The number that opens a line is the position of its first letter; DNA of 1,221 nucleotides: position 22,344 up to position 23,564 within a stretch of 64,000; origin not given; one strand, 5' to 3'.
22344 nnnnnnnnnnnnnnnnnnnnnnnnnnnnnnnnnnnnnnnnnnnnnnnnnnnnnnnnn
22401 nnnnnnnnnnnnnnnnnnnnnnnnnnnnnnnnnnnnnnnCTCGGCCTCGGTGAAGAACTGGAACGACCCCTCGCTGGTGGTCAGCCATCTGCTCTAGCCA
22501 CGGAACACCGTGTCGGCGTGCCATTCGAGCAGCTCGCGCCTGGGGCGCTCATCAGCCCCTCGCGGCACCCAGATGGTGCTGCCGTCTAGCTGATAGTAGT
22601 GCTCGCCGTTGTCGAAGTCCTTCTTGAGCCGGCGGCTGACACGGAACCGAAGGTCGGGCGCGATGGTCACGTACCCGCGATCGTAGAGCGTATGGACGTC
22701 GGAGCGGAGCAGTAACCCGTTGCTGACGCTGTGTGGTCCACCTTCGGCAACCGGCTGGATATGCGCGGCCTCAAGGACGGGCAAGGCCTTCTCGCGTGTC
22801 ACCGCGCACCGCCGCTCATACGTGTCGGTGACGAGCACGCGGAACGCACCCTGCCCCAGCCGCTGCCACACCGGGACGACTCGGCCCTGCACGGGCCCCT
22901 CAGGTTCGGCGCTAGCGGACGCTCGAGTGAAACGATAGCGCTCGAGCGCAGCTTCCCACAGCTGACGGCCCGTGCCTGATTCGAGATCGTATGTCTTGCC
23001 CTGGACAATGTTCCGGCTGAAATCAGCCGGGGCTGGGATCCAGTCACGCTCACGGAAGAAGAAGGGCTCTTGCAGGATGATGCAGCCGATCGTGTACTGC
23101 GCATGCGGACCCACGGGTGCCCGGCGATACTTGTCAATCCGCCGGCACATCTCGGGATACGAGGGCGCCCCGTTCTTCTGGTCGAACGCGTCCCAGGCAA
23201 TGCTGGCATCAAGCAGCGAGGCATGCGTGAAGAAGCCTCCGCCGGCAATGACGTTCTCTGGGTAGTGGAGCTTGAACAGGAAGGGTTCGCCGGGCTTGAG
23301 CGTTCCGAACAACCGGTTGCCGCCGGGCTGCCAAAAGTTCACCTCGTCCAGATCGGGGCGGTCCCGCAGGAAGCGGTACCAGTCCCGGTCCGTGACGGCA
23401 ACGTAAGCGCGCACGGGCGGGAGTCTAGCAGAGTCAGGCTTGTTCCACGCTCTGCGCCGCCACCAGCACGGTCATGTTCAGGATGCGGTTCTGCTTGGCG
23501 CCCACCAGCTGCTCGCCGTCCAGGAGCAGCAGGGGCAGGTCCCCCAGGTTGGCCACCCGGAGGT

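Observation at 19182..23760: Candidate undescribed defense or restriction operon: small protein, HNH endonuclease, DUF2075 nuclease-ATPase, Gfo/Idh/MocA oxidoreductase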

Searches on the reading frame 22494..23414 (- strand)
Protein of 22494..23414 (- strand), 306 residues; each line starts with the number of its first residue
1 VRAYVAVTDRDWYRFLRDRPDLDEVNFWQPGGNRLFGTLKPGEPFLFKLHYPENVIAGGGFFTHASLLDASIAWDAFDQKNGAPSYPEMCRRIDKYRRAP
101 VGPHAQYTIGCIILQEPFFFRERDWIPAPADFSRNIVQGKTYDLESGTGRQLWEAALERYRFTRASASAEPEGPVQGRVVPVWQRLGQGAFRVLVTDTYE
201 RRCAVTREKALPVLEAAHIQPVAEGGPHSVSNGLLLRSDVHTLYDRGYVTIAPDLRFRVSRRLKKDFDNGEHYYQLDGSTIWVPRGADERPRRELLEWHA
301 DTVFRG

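Call 3: search_protein_families(library=pfam, proteins=[window:22494-23414:-], max_evalue=0.1)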
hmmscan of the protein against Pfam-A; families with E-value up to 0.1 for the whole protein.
window:22494-23414:- (306 aa): 1 family
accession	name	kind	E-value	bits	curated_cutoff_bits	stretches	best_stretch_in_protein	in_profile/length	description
PF13391.12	HNH_2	-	1.2e-11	44.7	21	1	203-251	1-65/66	HNH endonuclease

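Call 4: search_protein_families(library=padloc, proteins=[window:22494-23414:-], max_evalue=0.1)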
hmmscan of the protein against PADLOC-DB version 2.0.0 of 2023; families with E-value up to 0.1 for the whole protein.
window:22494-23414:- (306 aa): 3 families
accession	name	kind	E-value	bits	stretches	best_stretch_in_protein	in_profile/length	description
PDLC04132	HNH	-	3.4e-16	57.2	1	174-305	140-273/286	-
PDLC03546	HNH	-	4.3e-09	33.8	1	176-304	147-277/282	Type II restriction enzyme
PDLC03529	REase_II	-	0.017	12.3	1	208-268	289-352/389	Type II restriction enzyme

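Call 5: search_protein_families(library=ncbifam, proteins=[window:22494-23414:-], max_evalue=0.1)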
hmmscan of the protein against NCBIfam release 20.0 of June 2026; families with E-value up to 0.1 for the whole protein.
window:22494-23414:- (306 aa): 2 families
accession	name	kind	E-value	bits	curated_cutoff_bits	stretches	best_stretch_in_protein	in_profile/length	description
NF045808.1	PT-DNA_restrict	exception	7e-19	68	180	1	189-305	163-284/284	phosphorothioated DNA-binding restriction endonuclease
NF040563.1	guided_IscB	equivalog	0.0042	16.2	175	1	191-249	183-240/314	RNA-guided endonuclease IscB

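Call 10: find_homologous_proteins(query=window:22494-23414:-, max_evalue=0.00001)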
Query window:22494-23414:- (306 aa): 7993 proteins with E <= 0.00001 among 8000 candidates; the best 120 are listed.
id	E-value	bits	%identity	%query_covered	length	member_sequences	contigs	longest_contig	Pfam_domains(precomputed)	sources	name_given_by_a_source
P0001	1.4e-203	693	96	100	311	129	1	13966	PF13391.13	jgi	jgi:putative restriction endonuclease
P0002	2.5e-183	627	86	100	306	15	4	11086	PF13391.13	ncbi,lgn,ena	-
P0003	2.9e-174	597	81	100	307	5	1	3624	PF13391.13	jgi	-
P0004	5.7e-173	593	81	100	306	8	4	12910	PF13391.13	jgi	-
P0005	5.0e-172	590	83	100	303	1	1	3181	PF13391.13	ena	-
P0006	1.4e-154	532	73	100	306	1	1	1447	PF13391.13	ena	-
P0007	1.7e-154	532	73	100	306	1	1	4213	PF13391.13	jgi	jgi:putative restriction endonuclease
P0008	6.6e-154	530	73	100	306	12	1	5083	PF13391.13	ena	-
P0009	8.0e-154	530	73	100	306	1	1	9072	PF13391.13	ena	-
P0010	2.0e-153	529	73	100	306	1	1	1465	PF13391.13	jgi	-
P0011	4.2e-153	528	73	99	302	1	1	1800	PF13391.13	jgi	jgi:putative restriction endonuclease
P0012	5.3e-153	527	72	100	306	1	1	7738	PF13391.13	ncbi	-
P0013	7.6e-153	527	73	100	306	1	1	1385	PF13391.13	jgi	-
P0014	1.1e-152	526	72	100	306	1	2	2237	PF13391.13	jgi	jgi:putative restriction endonuclease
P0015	1.2e-152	526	72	100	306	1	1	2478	PF13391.13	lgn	-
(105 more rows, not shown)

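Call 11: find_encoding_contigs(protein=P0001, flank=8000, max_places=3)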
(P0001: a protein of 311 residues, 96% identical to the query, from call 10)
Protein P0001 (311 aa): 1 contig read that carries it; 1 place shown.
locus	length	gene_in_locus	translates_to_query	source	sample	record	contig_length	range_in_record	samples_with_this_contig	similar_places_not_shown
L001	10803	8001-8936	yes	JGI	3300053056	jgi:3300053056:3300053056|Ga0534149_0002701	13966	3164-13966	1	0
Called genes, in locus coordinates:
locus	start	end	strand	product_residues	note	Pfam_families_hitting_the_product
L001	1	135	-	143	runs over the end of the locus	-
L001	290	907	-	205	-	PF01936:NYN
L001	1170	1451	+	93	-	PF20208:ARPP-1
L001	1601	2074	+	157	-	-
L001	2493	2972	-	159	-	-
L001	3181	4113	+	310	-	PF20208:ARPP-1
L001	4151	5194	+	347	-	PF08220:HTH_DeoR (weak), PF08279:HTH_11, PF12840:HTH_20 (weak), PF19187:HTH_PafC, PF13280:WYL, PF25583:WCX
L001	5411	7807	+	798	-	PF13576:Pentapeptide_3 (weak), PF13599:Pentapeptide_4, PF00805:Pentapeptide (weak)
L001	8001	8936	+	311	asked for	PF13391:HNH_2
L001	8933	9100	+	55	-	-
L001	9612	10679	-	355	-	-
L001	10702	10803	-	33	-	?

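Call 12: find_encoding_contigs(protein=P0002, flank=8000, max_places=4)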
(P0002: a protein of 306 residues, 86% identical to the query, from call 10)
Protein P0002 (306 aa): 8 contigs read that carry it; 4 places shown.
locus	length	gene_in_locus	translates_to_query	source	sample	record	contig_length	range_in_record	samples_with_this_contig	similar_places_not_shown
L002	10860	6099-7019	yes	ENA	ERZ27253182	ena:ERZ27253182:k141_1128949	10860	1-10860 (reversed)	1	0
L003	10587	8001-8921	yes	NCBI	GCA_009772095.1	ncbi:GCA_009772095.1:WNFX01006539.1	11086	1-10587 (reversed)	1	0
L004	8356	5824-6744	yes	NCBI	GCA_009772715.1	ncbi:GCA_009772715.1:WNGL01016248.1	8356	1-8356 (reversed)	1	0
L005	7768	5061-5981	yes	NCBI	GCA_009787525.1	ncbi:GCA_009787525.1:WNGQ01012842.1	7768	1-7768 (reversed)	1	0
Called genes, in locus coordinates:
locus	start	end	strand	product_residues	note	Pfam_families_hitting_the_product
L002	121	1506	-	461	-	-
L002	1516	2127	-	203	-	-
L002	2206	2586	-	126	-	-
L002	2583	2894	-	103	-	PF13744:HTH_37, PF13560:HTH_31, PF13443:HTH_26, PF01381:HTH_3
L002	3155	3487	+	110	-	PF01909:NTP_transf_2, PF18765:Polbeta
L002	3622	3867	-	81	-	PF07927:HicA_toxin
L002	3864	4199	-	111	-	-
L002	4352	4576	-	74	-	PF09720:Unstab_antitox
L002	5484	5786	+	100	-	-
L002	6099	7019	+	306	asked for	PF13391:HNH_2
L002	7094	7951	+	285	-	PF13391:HNH_2 (weak)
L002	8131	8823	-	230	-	-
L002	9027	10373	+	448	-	PF00202:Aminotran_3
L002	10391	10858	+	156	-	?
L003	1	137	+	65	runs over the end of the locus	-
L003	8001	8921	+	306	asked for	PF13391:HNH_2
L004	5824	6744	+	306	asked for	PF13391:HNH_2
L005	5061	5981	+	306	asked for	PF13391:HNH_2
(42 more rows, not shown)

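Call 13: find_encoding_contigs(protein=P0004, flank=8000, max_places=4)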
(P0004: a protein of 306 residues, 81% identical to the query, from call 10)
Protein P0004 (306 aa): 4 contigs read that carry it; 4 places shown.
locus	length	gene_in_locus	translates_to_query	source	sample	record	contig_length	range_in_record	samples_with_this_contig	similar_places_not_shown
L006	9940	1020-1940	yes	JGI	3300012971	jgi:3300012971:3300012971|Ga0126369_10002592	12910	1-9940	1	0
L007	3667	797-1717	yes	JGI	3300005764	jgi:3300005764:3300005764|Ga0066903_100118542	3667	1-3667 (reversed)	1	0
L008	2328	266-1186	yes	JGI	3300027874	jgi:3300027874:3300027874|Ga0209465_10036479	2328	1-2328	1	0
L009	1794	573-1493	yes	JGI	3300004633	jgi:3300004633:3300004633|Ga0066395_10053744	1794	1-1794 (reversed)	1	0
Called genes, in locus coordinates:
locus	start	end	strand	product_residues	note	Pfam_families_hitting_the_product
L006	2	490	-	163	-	?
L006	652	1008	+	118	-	PF01916:DS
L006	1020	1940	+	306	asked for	PF13391:HNH_2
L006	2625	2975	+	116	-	PF01230:HIT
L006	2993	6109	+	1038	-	PF00270:DEAD (faint), PF04851:ResIII, PF00271:Helicase_C, PF11907:DUF3427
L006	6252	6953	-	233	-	PF08378:NERD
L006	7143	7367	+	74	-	-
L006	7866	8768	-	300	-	-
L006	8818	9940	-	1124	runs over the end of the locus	PF25199:nSTAND_NTPase5 (faint)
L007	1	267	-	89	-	?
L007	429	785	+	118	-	PF01916:DS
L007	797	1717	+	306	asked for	PF13391:HNH_2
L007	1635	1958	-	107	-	-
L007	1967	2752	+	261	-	PF01230:HIT, PF11969:DcpS_C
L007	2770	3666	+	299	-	?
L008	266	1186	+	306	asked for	PF13391:HNH_2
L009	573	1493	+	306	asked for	PF13391:HNH_2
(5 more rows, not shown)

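Call 17: search_solved_structures(query=window:22494-23414:-, max_evalue=1, show_alignments=2)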
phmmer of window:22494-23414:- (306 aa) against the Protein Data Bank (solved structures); distinct sequences matched with E-value up to 1: 2.
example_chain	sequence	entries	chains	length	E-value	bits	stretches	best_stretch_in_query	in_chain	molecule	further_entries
6yex_A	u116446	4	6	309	0.00019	24.2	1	183-266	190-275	HNH endonuclease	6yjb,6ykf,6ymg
6ghs_A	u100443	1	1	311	0.23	14.1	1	196-256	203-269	TagI restriction endonuclease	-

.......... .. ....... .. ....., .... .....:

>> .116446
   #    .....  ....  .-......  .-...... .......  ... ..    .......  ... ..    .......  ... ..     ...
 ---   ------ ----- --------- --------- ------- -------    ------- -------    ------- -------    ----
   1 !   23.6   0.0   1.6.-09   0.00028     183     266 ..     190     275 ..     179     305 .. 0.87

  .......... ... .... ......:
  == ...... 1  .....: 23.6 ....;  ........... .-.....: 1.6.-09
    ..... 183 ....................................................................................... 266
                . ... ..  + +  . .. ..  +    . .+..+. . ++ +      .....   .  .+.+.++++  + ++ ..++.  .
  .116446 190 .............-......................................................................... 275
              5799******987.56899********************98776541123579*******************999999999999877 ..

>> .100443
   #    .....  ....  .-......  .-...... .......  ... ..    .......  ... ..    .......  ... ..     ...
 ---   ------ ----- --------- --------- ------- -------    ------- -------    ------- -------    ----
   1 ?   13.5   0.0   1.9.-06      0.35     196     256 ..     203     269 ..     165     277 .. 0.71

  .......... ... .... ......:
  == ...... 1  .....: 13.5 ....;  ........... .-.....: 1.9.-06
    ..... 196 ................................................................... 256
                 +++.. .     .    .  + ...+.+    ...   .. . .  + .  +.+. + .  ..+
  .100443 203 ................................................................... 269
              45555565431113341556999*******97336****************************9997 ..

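Call 25: predict_structure(alignment_id=A1)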
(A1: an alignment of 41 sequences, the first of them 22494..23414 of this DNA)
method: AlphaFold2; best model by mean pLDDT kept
length: 306 residues; sequences in the alignment: 41
mean_pLDDT: 57.5   pTM: 0.51
mean pLDDT of the five models: 57.5, 52.9, 50.0, 49.1, 46.9
residues with pLDDT >= 90: 0; 70-90: 81; 50-70: 130; < 50: 95
segments of 3 or more residues with pLDDT < 50: 1-10, 30-34, 136-139, 165-188, 209-238, 268-279, 298-306
pLDDT, mean of each block of 10 residues (from residue 1): 35 60 53 55 74 76 73 70 72 65 63 70 80 55 69 83 45 30 38 54 54 34 35 38 64 70 55 46 69 56 32
secondary structure, 60 per line:
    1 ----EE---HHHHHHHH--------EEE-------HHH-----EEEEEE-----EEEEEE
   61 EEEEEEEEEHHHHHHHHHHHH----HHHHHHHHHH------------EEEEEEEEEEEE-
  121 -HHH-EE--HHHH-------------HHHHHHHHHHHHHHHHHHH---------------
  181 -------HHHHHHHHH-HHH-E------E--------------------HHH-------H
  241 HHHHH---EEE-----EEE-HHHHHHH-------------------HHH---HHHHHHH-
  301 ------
elements in order: H10-17 E26-28 E44-49 E55-69 H70-81 H86-95 E108-119 H130-133 H147-165 H188-196 H240-245 E249-251 E257-259 H261-267 H293-299

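Call 27: search_solved_structures(query=A1, max_evalue=10, show_alignments=3)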
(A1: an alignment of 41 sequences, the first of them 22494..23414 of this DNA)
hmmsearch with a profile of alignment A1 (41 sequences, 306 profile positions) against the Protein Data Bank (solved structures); distinct sequences matched with E-value up to 10: 3.
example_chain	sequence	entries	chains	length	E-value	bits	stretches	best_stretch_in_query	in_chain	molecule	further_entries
6yex_A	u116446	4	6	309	4e-11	45.9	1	166-266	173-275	HNH endonuclease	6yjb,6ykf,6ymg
8psn_B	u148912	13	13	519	0.087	15.2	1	67-208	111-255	Putative PB1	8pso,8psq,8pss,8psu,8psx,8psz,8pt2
6ghs_A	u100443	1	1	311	0.2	14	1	173-257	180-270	TagI restriction endonuclease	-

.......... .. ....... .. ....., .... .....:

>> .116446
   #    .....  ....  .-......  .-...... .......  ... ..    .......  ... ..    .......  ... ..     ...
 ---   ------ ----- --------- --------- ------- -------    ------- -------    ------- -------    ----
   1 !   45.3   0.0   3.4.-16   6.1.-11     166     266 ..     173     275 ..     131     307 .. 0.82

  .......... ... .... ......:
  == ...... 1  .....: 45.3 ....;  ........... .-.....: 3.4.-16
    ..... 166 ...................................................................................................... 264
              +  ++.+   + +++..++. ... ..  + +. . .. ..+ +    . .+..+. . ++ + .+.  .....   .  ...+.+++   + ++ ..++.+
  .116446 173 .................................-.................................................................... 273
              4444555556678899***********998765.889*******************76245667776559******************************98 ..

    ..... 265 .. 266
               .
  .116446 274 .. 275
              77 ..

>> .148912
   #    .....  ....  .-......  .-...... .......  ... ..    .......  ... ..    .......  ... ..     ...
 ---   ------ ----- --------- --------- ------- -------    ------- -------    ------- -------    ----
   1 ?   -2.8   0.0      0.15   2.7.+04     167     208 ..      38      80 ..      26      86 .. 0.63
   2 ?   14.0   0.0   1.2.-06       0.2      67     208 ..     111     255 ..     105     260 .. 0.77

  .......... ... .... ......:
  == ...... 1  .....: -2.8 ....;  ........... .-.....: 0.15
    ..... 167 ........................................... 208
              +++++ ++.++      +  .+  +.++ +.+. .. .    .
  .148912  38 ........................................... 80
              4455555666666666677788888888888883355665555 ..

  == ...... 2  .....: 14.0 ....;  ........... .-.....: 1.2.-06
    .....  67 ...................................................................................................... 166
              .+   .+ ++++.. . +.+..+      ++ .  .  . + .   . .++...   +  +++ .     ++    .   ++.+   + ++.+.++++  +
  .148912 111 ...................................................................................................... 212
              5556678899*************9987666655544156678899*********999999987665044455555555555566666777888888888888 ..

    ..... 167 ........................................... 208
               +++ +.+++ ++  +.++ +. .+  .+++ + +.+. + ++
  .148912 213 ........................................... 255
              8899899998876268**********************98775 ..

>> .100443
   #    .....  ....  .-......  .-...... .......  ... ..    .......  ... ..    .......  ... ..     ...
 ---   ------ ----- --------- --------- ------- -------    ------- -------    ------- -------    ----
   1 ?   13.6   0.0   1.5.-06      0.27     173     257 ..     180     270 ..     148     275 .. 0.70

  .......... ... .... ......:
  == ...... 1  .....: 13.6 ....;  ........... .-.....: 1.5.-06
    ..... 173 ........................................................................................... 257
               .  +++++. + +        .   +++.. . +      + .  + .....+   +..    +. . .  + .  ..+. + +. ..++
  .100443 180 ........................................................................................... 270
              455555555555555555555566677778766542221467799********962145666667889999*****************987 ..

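Call 53: search_protein_families(library=pfam, alignment_id=A2, max_evalue=0.01)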
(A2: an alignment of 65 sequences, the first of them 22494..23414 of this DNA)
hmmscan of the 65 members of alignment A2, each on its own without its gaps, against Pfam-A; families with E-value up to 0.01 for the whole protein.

A. member 1, window:22494-23414:- (306 aa): 1 family
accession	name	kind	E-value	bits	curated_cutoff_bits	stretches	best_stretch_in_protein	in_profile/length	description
PF13391.12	HNH_2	-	1.2e-11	44.7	21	1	203-251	1-65/66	HNH endonuclease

B. families by the number of members that match (of 65 scanned): 7 families
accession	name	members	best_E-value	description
PF13391.12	HNH_2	54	1.2e-13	HNH endonuclease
PF01844.29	HNH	3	0.0015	HNH endonuclease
PF04471.18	Mrr_cat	2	8.7e-27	Restriction endonuclease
PF07693.20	KAP_NTPase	1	2.6e-28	KAP family P-loop domain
PF22722.2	NA-iREase1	1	2.5e-09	NACHT-associated inactive Restriction Endonuclease 1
PF04542.20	Sigma70_r2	1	0.0013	Sigma-70 region 2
PF13156.12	Mrr_cat_2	1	0.0049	Restriction endonuclease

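Call 68: predict_structure(alignment_id=A3)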
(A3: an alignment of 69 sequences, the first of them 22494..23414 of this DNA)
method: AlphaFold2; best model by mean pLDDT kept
length: 306 residues; sequences in the alignment: 69
mean_pLDDT: 90.6   pTM: 0.85
mean pLDDT of the five models: 90.6, 89.3, 88.8, 88.7, 88.4
residues with pLDDT >= 90: 242; 70-90: 39; 50-70: 12; < 50: 13
segments of 3 or more residues with pLDDT < 50: 168-172, 174-178, 180-182
pLDDT, mean of each block of 10 residues (from residue 1): 95 94 94 93 95 95 95 96 95 84 78 95 96 92 95 94 61 47 74 96 97 96 90 97 98 98 89 95 94 98 95
secondary structure, 60 per line:
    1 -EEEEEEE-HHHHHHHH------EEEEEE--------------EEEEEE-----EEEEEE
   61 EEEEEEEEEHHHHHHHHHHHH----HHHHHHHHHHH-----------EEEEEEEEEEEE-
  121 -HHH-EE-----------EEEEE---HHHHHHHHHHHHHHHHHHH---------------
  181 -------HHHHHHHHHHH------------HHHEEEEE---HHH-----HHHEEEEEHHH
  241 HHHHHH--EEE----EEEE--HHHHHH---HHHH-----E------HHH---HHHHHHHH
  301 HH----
elements in order: E2-8 H10-17 E24-29 E44-49 E55-69 H70-81 H86-96 E108-119 E139-143 H147-165 H188-198 E214-218 E233-237 H238-246 E249-251 E256-259 H262-267 H271-274 H293-302

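Call 70: find_related_loci(query=A1, collection=metagenome_contigs, flank=5000)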
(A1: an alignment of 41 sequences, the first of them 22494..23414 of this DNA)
Query A1 (306 aa) in metagenome_contigs; peptide patterns used: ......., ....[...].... (x = any residue, [..] = any of these).
600 stretches matched a pattern (row limit reached: there are more); 581 encode a relative of the query (tblastn E <= 1e-3); the best 80 are kept; 80 distinct loci.
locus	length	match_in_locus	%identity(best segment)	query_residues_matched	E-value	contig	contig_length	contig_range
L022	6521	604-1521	97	1-306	0e+0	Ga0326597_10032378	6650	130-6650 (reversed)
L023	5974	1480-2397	95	1-306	0e+0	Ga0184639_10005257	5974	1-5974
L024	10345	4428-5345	94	1-306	0e+0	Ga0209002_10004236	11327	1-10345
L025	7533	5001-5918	86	1-306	0e+0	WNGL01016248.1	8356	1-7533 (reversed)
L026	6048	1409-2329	72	1-306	3e-148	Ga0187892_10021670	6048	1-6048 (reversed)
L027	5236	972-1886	71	1-305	5e-145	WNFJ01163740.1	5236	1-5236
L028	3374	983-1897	70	1-305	1e-146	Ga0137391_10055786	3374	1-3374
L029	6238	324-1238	66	1-305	4e-138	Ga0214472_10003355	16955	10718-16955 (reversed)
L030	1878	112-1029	65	1-306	5e-145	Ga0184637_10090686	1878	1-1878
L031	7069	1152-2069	65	1-306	1e-134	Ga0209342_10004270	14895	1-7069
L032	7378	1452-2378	67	1-306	1e-132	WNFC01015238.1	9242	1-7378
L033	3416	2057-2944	67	14-306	1e-134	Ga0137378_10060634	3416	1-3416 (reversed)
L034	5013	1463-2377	65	1-304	1e-131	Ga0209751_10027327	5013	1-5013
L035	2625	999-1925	61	1-306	3e-133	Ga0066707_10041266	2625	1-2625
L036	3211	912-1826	60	1-305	1e-128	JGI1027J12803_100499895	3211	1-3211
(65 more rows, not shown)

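Call 75: search_protein_families(library=pfam, proteins=[L023:2397-3329:+], max_evalue=0.01)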
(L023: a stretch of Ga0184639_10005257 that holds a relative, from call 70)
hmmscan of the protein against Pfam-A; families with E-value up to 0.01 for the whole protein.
L023:2397-3329:+ (311 aa): 1 family
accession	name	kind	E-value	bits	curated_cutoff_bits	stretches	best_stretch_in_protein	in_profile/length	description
PF13391.12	HNH_2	-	6.3e-08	32.8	21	1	203-252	1-65/66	HNH endonuclease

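Call 81: find_related_loci(query=A3, collection=viral_contigs, flank=5000)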
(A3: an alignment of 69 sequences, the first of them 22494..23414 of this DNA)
Query A3 (306 aa) in viral_contigs; peptide patterns used: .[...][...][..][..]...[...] (x = any residue, [..] = any of these).
22 stretches matched a pattern; 5 encode a relative of the query (tblastn E <= 1e-3); 5 distinct loci.
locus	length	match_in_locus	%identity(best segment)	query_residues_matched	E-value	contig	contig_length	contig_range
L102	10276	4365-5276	51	1-306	5e-98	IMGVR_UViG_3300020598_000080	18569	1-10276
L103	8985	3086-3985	51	5-306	1e-96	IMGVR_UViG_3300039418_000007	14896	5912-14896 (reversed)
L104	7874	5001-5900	51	5-306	1e-95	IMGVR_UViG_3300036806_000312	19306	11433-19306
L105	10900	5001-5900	53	5-306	1e-96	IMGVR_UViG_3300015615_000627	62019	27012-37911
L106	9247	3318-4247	31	4-305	6e-41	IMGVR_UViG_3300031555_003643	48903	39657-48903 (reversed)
